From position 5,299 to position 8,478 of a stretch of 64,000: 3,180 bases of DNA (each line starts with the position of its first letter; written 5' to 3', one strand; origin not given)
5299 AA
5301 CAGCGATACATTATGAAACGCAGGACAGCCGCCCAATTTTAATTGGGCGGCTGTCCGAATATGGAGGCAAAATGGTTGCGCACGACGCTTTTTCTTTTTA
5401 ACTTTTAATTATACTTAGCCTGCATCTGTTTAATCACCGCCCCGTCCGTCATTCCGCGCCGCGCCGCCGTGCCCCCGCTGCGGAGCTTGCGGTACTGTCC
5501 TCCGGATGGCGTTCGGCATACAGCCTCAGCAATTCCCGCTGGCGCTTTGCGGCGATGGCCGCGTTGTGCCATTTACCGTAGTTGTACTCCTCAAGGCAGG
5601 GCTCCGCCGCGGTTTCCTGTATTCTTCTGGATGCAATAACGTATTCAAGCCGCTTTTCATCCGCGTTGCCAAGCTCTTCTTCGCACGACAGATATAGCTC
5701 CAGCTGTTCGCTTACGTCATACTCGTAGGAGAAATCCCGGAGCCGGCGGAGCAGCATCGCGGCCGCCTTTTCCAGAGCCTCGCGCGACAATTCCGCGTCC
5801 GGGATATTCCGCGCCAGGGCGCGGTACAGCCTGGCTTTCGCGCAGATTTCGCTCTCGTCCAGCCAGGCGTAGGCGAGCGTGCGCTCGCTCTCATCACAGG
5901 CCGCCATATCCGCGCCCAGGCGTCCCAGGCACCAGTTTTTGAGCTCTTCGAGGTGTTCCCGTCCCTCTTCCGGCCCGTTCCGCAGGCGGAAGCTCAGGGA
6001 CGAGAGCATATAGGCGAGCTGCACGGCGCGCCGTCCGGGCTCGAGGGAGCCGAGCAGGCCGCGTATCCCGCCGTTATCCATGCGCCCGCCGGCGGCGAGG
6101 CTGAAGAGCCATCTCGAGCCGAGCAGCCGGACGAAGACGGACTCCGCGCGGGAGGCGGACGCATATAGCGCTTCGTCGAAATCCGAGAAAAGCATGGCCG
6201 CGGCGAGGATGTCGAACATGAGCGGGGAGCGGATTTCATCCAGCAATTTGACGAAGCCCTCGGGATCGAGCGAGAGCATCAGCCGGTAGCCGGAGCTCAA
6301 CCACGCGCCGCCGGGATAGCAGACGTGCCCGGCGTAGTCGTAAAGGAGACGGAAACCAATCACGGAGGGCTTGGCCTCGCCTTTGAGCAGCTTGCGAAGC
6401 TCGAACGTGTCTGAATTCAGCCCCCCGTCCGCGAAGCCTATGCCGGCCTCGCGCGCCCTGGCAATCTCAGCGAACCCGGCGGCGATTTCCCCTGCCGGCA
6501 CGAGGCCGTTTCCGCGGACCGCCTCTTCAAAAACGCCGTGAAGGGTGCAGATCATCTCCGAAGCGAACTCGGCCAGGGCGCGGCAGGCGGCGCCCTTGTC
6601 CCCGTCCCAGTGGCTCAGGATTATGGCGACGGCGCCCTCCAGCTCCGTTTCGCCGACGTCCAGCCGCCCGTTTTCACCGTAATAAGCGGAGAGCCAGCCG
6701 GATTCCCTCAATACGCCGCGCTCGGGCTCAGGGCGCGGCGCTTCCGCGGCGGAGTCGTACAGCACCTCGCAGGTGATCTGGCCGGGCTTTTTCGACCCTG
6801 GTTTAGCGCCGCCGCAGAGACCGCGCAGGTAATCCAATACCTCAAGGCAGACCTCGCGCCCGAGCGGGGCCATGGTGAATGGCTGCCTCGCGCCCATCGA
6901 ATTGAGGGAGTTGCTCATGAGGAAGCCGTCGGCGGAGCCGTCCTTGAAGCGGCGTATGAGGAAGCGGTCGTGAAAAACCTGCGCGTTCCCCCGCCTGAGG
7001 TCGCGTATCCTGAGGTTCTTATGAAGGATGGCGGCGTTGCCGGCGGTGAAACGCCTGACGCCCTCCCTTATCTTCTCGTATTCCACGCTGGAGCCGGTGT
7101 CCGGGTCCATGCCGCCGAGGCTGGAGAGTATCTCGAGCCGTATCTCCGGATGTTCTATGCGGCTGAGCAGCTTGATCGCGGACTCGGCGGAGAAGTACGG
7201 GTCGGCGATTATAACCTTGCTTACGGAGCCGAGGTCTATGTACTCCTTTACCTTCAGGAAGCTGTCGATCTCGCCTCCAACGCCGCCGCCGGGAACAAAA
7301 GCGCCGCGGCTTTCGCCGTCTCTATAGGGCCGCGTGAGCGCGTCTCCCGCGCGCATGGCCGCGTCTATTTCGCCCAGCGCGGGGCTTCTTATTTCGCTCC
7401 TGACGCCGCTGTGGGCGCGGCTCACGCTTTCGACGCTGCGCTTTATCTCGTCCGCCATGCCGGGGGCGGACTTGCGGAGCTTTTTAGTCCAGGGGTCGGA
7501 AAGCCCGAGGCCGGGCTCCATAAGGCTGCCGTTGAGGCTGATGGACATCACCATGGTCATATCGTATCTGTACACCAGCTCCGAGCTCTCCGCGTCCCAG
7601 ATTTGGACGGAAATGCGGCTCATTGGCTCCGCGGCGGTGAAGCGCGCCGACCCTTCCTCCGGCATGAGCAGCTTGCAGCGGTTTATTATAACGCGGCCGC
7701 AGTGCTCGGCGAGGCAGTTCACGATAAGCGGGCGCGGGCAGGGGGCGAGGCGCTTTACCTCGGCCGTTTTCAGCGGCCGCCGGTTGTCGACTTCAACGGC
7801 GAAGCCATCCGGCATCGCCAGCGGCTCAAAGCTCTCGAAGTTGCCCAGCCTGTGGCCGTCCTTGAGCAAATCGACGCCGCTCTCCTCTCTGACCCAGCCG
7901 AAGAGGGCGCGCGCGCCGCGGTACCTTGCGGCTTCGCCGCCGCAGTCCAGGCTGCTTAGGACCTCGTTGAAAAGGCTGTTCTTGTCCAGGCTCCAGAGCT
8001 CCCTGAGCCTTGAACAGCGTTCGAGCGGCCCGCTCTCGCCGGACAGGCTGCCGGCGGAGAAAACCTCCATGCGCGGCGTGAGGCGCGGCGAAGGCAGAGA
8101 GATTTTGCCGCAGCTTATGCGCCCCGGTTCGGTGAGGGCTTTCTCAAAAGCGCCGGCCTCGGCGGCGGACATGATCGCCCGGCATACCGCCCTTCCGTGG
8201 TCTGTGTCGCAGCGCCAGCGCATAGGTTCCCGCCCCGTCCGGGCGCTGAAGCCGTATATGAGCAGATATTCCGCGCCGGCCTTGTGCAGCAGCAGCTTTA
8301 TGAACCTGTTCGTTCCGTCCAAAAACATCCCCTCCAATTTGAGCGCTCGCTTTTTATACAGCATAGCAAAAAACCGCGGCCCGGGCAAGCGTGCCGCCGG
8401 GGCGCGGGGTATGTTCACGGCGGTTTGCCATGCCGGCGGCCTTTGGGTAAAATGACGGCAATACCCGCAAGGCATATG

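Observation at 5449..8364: Orphan ~970-aa protein with a PLD-superfamily-like HxR...SxN motif (MIT_C-like) and no recognisable partners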

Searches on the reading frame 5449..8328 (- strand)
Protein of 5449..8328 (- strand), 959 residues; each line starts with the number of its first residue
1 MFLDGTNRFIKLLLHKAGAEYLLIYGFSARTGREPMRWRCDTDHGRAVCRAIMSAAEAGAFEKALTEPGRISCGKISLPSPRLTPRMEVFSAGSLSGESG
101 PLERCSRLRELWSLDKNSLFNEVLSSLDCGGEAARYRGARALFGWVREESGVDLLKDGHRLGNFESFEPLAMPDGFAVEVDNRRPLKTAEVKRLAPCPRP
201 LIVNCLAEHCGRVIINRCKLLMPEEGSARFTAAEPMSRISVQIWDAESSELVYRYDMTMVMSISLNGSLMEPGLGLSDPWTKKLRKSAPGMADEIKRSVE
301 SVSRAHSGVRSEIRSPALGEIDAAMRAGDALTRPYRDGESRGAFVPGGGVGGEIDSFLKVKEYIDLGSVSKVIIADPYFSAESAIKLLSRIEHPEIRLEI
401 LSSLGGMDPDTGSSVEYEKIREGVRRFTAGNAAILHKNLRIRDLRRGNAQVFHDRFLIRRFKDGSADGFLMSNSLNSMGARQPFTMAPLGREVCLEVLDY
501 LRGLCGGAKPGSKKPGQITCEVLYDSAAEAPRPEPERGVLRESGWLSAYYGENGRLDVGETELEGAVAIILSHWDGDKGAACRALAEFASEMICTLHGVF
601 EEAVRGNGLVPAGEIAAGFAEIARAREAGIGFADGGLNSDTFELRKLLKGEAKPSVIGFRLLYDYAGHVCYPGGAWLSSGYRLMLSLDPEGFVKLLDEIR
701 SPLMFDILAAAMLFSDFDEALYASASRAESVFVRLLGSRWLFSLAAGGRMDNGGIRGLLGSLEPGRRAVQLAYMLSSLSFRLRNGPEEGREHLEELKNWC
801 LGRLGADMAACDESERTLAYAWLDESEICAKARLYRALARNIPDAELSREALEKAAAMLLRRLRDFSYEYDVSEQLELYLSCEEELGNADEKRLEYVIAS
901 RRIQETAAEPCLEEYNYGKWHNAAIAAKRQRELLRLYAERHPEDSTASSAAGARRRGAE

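Call 6: search_protein_families(library=pfam, proteins=[window:5449-8328:-], max_evalue=1)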
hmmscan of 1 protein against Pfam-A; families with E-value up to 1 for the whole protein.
window:5449-8328:- (959 aa): 0 families

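Call 7: search_protein_families(library=padloc, proteins=[window:5449-8328:-], max_evalue=1)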
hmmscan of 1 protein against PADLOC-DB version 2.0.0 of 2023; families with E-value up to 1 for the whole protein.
window:5449-8328:- (959 aa): 0 families

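Call 8: search_protein_families(library=ncbifam, proteins=[window:5449-8328:-], max_evalue=1)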
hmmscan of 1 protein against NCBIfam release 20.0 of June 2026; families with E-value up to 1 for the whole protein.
window:5449-8328:- (959 aa): 3 families
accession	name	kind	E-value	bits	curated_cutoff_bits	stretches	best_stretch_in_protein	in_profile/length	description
NF040699.1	VPA1262_fam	subfamily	1.2e-69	235.2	325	1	20-536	16-580/1026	VPA1262 family protein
NF040700.1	VPA1262_N_dom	domain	8.7e-60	202.8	80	1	118-504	89-475/478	VPA1262 family N-terminal domain-containing protein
NF047694.1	TnucaseNucIStaph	equivalog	0.21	11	250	1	806-841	111-146/175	thermonuclease NucI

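Call 9: find_homologous_proteins(query=window:5449-8328:-)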
Query window:5449-8328:- (959 aa): 76 proteins with E <= 0.001 among 8000 candidates.
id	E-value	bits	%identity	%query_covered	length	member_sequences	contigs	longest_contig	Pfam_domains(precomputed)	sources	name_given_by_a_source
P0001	0.0e+0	2101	97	100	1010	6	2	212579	-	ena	-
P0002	0.0e+0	1822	86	98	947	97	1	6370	-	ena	-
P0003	0.0e+0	1676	79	99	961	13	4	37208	-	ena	-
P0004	0.0e+0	1055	53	99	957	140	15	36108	-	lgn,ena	-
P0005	3.0e-281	954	83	54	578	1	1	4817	-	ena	-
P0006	5.2e-206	705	40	98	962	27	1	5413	-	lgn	-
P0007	2.9e-205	703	40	98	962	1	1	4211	-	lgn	-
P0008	1.6e-204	700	40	98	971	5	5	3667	-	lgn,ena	-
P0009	1.3e-200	687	40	98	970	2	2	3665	-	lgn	-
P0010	2.9e-200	686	39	98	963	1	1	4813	-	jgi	jgi:hypothetical protein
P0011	4.4e-200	685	39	98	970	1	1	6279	-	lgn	-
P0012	4.9e-200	685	39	98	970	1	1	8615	-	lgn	-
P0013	8.2e-200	685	39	98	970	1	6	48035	-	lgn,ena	-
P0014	1.6e-199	684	39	98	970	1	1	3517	-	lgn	-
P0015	3.0e-199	683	39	98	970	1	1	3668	-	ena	-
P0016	6.6e-199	682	40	98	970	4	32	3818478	-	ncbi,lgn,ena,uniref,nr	ncbi:VPA1262 family protein [Flavonifractor plautii]|uniref:Uncharacterized protein n=1 Tax=Flavonif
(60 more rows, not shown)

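Call 10: search_solved_structures(query=window:5449-8328:-, max_evalue=1)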
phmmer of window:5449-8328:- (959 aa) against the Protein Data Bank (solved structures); distinct sequences matched with E-value up to 1: 1.
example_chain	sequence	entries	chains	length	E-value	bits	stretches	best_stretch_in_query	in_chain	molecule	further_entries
7v8n_A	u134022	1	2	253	0.26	12.6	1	834-910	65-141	AT-rich interactive domain-containing protein 4A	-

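Call 20: search_solved_structures(query=A1, max_evalue=10, show_alignments=3)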
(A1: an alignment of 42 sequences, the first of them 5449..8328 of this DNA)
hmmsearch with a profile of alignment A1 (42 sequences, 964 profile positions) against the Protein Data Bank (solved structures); distinct sequences matched with E-value up to 10: 0.

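Call 21: find_encoding_contigs(protein=P0001, flank=10000, max_places=3)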
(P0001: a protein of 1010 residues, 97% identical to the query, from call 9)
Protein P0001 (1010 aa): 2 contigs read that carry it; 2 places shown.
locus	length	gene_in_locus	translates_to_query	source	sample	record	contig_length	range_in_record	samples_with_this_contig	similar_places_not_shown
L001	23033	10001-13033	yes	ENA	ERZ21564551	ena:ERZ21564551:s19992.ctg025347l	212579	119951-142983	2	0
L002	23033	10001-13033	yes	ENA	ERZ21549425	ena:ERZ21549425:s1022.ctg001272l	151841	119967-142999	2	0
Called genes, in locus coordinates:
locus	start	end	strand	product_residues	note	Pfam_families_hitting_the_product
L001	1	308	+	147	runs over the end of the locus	-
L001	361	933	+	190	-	PF00589:Phage_integrase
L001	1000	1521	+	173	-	PF01451:LMWPc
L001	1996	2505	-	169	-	-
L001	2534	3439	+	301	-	-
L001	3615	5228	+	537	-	PF01368:DHH, PF00571:CBS, PF02833:DHHA2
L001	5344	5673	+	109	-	-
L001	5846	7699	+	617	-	PF00933:Glyco_hydro_3, PF01915:Glyco_hydro_3_C, PF14310:Fn3-like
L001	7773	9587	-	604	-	PF00395:SLH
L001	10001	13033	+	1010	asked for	-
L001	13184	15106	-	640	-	PF00724:Oxidored_FMN, PF01262:AlaDh_PNT_C (faint), PF00890:FAD_binding_2 (weak), PF01134:GIDA (faint), PF07992:Pyr_redox_2, PF12831:FAD_oxidored, PF13738:Pyr_redox_3, PF00070:Pyr_redox, +3 more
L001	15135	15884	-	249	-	PF00106:adh_short, PF08659:KR, PF13561:adh_short_C2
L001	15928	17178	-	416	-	PF07690:MFS_1, PF12832:MFS_1_like (weak), PF07690:MFS_1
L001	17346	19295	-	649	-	PF00724:Oxidored_FMN, PF01134:GIDA (weak), PF01266:DAO (weak), PF03486:HI0933_like (weak), PF07992:Pyr_redox_2, PF12831:FAD_oxidored, PF13450:NAD_binding_8 (weak), PF00070:Pyr_redox, +4 more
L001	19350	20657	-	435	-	-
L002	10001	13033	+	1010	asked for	-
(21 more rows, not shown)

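Call 22: find_encoding_contigs(protein=P0016, flank=10000, max_places=5)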
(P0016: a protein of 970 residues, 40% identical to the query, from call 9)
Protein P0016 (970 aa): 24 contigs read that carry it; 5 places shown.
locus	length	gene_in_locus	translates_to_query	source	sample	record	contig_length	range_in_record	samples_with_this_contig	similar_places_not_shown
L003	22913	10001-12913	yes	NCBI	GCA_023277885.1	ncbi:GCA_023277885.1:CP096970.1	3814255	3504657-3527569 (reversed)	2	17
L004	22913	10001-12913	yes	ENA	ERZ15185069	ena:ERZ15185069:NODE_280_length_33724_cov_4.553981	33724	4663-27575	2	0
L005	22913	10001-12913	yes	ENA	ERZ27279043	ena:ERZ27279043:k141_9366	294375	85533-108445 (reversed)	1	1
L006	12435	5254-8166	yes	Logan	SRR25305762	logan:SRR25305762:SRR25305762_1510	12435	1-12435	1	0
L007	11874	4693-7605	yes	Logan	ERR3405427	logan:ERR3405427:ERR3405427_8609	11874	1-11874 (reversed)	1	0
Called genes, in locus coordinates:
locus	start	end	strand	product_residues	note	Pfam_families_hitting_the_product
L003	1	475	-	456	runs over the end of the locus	PF00512:HisKA, PF02518:HATPase_c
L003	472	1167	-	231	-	PF00072:Response_reg, PF00486:Trans_reg_C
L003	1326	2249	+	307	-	PF00005:ABC_tran, PF13304:AAA_21 (weak)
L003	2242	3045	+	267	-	PF12730:ABC2_membrane_4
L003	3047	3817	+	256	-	PF12679:ABC2_membrane_2 (faint), PF12730:ABC2_membrane_4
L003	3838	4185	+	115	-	PF06486:DUF1093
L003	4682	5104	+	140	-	PF08281:Sigma70_r4_2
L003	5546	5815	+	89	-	-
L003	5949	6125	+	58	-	-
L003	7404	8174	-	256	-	PF01661:Macro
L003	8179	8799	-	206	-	PF01243:PNPOx_N, PF14697:Fer4_21 (weak), PF25160:LdpA_Fe-S-bd (faint), PF00037:Fer4 (weak), PF13237:Fer4_10, PF12838:Fer4_7, PF13187:Fer4_9 (weak), PF00037:Fer4 (weak), +3 more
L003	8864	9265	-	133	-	PF01243:PNPOx_N, PF16242:Pyrid_ox_like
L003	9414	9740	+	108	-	PF01638:HxlR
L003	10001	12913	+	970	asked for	-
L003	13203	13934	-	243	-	-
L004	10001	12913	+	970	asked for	-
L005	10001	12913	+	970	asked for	-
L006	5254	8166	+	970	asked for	-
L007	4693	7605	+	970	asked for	-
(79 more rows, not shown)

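Call 24: find_encoding_contigs(protein=P0004, flank=10000, max_places=4)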
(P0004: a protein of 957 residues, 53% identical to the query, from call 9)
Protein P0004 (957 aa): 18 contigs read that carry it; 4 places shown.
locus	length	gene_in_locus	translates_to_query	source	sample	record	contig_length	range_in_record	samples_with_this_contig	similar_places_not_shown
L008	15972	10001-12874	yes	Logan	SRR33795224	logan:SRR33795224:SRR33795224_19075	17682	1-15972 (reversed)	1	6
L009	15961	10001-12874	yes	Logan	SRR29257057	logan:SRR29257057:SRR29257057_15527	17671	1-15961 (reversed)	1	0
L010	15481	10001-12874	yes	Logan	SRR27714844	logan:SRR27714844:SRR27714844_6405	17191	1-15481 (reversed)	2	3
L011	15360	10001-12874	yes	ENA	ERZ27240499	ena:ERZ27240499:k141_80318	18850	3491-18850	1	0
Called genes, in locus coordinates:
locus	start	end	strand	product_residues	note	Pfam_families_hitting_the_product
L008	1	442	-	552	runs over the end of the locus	PF00128:Alpha-amylase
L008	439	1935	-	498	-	PF00072:Response_reg, PF00165:HTH_AraC (weak), PF12833:HTH_18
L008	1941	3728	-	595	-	PF02743:dCache_1, PF00672:HAMP, PF06580:His_kinase, PF02518:HATPase_c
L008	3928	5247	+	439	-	PF01547:SBP_bac_1, PF13416:SBP_bac_8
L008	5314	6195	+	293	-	PF00528:BPD_transp_1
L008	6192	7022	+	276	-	PF00528:BPD_transp_1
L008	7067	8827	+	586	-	PF00128:Alpha-amylase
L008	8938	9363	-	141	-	-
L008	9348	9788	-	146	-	PF00293:NUDIX, PF14815:NUDIX_4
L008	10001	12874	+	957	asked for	-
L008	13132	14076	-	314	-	PF11185:DUF2971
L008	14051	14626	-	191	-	-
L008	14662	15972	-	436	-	?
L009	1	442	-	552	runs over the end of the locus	PF00128:Alpha-amylase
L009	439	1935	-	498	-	PF00072:Response_reg, PF00165:HTH_AraC (weak), PF12833:HTH_18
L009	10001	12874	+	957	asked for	-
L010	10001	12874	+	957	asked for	-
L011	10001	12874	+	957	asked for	-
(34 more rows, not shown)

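Call 25: find_encoding_contigs(protein=P0003, flank=10000, max_places=3)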
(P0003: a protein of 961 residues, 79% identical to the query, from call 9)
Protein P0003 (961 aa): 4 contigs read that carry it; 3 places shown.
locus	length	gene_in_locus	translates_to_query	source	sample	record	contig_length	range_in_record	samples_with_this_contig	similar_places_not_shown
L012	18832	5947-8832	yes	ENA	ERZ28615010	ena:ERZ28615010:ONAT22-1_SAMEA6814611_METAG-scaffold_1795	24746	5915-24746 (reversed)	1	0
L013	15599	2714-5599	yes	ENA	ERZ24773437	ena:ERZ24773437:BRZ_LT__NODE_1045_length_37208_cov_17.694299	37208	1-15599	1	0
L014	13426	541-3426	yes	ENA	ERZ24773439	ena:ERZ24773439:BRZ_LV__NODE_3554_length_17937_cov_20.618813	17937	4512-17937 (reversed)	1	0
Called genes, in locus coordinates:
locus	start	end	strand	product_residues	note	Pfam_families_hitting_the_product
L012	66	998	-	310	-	PF23750:RsgI_M, PF03413:PepSY (weak)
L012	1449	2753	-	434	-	PF13936:HTH_38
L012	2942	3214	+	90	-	PF02604:PhdYeFM_antitox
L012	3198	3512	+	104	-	PF05016:ParE_toxin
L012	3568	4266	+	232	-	PF00149:Metallophos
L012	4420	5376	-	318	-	PF05014:Nuc_deoxyrib_tr (weak)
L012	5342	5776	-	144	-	PF00293:NUDIX, PF14815:NUDIX_4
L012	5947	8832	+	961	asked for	-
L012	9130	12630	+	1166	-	PF00270:DEAD, PF04851:ResIII, PF00176:SNF2-rel_dom, PF00271:Helicase_C, PF13020:NOV_C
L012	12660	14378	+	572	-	PF04326:SLFN_AlbA_2, PF13749:HATPase_c_4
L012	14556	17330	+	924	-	PF06634:DUF1156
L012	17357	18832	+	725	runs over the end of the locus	PF06634:DUF1156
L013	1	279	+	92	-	?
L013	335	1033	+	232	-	PF00149:Metallophos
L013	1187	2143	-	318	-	PF05014:Nuc_deoxyrib_tr (weak)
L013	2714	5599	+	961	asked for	-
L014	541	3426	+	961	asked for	-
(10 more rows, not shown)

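Call 28: search_dna_similar(query=window:5449-8328:-, collection=plasmids, mode=protein, max_evalue=0.001, max_rows=25)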
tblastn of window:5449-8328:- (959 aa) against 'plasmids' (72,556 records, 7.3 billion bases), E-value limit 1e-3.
Records with a match: 2; places in all: 2; records where one place covers at least 80% of the query: 0.
Best place of each record, by identity: <60% 2.
By first word of the organism name: Anabaena 1; Nostoc 1.
By predicted mobility (MOB-suite, as given by PLSDB): conjugative 2.
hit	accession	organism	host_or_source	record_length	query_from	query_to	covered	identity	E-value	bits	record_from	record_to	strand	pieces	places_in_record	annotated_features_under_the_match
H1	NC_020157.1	Anabaena cylindrica PCC 7122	water, most likely pond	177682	193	518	34%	21.7%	7e-12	78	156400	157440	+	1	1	VPA1262 family protein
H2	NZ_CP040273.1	Nostoc sp. C052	Blasia pusilla,pure culture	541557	193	518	34%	21.0%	1e-8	67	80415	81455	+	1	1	VPA1262 family protein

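Call 29: get_annotated_region(hit=H1, flank=9000)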
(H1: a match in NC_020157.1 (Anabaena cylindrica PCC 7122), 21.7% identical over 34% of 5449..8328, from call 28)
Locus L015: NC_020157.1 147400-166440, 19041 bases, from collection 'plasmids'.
description: Anabaena cylindrica PCC 7122 plasmid pANACY.02, complete sequence
organism: Anabaena cylindrica PCC 7122 (NCBI taxid 272123)
taxonomy: Bacteria; Cyanobacteriota; Cyanophyceae; Nostocales; Nostocaceae; Anabaena; Anabaena cylindrica; Anabaena cylindrica PCC 7122
host: -; source: water, most likely pond; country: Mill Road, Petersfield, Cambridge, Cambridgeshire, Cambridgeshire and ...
typing (MOB-suite, as given by PLSDB): conjugative; replicon rep_cluster_1696; relaxase MOBP; mating-pair formation MPF_T
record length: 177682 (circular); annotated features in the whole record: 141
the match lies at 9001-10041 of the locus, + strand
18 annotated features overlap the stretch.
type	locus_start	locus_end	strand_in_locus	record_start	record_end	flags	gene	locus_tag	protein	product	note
CDS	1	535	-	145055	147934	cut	-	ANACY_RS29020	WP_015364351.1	hypothetical protein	-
CDS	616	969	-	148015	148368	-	-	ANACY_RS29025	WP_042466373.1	hypothetical protein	-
CDS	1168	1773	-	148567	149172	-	-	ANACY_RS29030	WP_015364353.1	hypothetical protein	-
CDS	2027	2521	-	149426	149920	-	-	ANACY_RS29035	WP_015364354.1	alpha-L-fucosidase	GO:0005975 - carbohydrate metabolic process [Evidence IEA]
CDS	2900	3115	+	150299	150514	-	-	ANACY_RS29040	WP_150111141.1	hypothetical protein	-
CDS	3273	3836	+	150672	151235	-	-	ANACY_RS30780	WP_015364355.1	hypothetical protein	-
CDS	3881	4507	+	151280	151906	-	-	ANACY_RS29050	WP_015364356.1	DUF4367 domain-containing protein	-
CDS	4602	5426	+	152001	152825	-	-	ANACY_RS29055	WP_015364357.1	hypothetical protein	-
CDS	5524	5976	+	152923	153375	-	-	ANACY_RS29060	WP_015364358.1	hypothetical protein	-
CDS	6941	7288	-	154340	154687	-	-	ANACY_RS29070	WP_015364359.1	hypothetical protein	-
CDS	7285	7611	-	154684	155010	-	-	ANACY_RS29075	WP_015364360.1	DUF5674 family protein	-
CDS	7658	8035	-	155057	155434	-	-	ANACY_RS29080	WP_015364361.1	hypothetical protein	-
CDS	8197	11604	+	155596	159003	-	-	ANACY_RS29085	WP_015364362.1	VPA1262 family protein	-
CDS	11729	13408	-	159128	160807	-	-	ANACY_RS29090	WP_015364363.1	ATP-binding protein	-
CDS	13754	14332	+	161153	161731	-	-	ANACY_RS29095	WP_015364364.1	hypothetical protein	-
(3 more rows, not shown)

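Call 30: predict_structure(alignment_id=A1)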
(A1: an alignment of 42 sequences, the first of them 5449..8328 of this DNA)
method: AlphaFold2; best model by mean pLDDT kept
length: 959 residues; sequences in the alignment: 42
mean_pLDDT: 87.6   pTM: 0.72
mean pLDDT of the five models: 87.6, 82.3, 80.8, 80.7, 79.4
residues with pLDDT >= 90: 511; 70-90: 387; 50-70: 57; < 50: 4
segments of 3 or more residues with pLDDT < 50: 1-4
pLDDT, mean of each block of 10 residues (from residue 1): 64 93 96 90 92 94 95 92 93 73 88 94 86 85 94 92 94 91 89 92 94 93 95 92 93 90 81 79 87 86 78 87 87 78 86 91 90 94 91 90 80 80 88 84 85 92 90 88 90 90 74 69 80 66 87 83 91 91 92 82 89 93 90 74 86 78 88 86 93 95 95 91 93 94 93 95 94 94 89 95 95 93 91 96 94 93 79 91 81 60 86 91 88 84 73 66
secondary structure, 60 per line:
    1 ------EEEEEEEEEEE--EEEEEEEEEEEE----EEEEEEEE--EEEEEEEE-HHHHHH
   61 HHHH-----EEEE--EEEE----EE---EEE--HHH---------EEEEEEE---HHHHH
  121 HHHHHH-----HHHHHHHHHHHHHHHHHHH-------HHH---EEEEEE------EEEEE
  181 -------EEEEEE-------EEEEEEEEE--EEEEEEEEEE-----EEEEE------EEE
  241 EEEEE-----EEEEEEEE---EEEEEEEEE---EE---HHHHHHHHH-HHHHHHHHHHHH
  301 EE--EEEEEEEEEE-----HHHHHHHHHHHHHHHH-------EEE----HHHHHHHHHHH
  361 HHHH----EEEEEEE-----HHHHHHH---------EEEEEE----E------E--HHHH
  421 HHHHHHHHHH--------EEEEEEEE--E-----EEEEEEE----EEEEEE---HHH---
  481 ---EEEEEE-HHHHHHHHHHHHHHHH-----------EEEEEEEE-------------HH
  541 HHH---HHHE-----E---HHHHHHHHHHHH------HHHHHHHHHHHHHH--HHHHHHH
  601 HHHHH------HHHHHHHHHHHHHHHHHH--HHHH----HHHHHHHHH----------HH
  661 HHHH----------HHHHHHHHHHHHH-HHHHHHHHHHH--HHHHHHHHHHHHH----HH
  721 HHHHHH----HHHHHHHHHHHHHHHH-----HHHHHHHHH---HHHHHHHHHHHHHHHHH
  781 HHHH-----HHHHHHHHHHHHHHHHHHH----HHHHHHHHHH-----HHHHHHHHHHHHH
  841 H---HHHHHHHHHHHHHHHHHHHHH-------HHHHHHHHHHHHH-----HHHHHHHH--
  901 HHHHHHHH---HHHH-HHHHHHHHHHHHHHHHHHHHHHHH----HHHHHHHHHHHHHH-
elements in order (helices of 4 or more, strands of 3 or more residues): E7-17 E20-31 E36-43 E46-53 H55-64 E70-73 E76-79 E89-91 E106-112 H116-126 H132-150 E164-169 E176-180 E188-193 E201-209 E212-221 E227-231 E238-245 E251-258 E262-270 H279-287 H289-300 E305-314 H320-335 E343-345 H350-364 E369-375 H381-387 E397-402 H417-430 E439-446 E455-461 E466-471 E484-489 H491-506 E518-525 H539-543 H560-571 H578-591 H594-605 H612-629 H632-635 H640-648 H659-664 H675-687 H689-699 H702-714 H719-726 H731-746 H752-760 H764-784 H790-808 H813-822 H828-841 H845-865 H873-885 H891-898 H901-908 H912-915 H917-940 H945-958
